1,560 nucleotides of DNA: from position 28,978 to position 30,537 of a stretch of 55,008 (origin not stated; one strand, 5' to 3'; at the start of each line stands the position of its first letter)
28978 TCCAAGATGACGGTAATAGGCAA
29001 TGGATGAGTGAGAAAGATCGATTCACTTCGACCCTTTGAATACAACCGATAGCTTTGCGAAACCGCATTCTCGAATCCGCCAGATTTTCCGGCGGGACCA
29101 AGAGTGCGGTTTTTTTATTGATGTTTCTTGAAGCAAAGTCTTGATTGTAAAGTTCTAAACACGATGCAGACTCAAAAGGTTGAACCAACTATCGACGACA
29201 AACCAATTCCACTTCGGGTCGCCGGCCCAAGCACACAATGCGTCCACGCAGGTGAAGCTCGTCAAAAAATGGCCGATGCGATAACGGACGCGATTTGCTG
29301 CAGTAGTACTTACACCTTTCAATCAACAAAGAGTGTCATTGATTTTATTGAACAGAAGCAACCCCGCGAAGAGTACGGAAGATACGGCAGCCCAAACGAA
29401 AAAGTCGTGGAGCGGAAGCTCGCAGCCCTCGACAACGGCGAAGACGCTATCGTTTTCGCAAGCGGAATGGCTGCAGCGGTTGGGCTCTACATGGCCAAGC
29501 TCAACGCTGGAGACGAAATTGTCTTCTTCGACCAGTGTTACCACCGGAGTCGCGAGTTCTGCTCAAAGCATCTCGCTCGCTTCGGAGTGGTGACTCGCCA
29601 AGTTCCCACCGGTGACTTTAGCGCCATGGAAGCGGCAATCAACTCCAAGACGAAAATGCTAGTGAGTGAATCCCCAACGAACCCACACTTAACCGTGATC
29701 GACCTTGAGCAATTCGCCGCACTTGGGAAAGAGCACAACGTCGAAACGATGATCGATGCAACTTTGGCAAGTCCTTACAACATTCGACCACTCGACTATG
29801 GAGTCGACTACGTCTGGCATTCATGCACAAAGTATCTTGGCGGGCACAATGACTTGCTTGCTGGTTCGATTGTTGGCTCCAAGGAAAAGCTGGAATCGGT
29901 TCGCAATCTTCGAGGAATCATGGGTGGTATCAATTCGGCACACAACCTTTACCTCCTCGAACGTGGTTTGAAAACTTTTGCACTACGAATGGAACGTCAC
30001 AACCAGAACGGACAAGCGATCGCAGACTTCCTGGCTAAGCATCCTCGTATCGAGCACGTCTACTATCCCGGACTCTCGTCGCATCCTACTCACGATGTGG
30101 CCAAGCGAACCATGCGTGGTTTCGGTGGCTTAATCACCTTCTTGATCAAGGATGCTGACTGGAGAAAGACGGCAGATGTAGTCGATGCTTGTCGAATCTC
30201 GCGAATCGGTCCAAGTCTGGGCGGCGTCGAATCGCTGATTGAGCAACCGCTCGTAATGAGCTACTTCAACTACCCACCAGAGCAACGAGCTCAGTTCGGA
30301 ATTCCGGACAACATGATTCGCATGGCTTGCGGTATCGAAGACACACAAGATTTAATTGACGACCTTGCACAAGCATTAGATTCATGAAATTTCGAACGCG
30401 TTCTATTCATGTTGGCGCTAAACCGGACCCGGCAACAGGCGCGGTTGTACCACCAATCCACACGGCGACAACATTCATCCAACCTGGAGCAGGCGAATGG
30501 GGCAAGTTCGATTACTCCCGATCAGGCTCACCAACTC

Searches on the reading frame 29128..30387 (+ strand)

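Call 86: search_protein_families(library=pfam, proteins=[window:29128-30387:+], max_evalue=0.00001)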
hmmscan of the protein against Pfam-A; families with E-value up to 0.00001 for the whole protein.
window:29128-30387:+ (419 aa): 2 families
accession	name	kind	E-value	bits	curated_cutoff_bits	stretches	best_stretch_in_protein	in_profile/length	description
PF01053.26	Cys_Met_Meta_PP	-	1.2e-124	416.2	27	1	35-417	1-380/381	Cys/Met metabolism PLP-dependent enzyme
PF00155.27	Aminotran_1_2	-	2.7e-11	43.7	19.7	1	58-210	7-185/361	Aminotransferase class I and II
